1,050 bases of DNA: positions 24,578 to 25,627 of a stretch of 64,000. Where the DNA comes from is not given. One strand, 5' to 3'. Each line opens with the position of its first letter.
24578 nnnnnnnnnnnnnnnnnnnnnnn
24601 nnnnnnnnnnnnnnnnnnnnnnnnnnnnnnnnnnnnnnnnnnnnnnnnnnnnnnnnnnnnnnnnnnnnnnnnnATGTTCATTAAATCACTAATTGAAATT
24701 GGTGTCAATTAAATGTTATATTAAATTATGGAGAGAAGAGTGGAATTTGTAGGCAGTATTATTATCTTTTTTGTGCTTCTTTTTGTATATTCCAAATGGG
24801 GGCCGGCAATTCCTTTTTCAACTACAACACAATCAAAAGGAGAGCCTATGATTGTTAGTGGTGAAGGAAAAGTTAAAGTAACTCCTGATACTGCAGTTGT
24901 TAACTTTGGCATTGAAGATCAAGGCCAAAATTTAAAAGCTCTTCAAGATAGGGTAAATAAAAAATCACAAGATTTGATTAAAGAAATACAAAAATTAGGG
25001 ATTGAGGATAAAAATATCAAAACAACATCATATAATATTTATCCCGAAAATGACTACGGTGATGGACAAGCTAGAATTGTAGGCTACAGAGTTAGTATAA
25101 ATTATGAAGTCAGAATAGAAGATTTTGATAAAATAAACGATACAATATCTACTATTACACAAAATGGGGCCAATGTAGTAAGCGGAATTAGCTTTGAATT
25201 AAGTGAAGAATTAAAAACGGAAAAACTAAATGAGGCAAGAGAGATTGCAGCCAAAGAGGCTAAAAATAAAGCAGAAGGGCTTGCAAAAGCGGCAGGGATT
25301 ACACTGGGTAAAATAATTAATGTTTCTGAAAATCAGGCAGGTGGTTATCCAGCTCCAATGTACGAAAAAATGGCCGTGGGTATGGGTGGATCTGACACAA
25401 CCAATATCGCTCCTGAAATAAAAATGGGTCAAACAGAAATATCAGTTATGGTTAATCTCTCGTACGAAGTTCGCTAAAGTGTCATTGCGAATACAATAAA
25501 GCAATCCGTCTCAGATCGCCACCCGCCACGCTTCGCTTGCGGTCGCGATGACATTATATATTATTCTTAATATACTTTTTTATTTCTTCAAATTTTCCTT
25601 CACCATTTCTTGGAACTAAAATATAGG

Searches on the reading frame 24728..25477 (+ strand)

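Call 98: search_protein_families(library=pfam, proteins=[window:24728-25477:+], max_evalue=0.00001)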
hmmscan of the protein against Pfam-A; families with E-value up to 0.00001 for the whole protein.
window:24728-25477:+ (249 aa): 1 family
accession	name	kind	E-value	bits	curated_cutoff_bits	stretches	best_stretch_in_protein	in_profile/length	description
PF04402.19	SIMPL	-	4.9e-53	180.9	25.2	1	43-246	3-205/205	Protein of unknown function (DUF541)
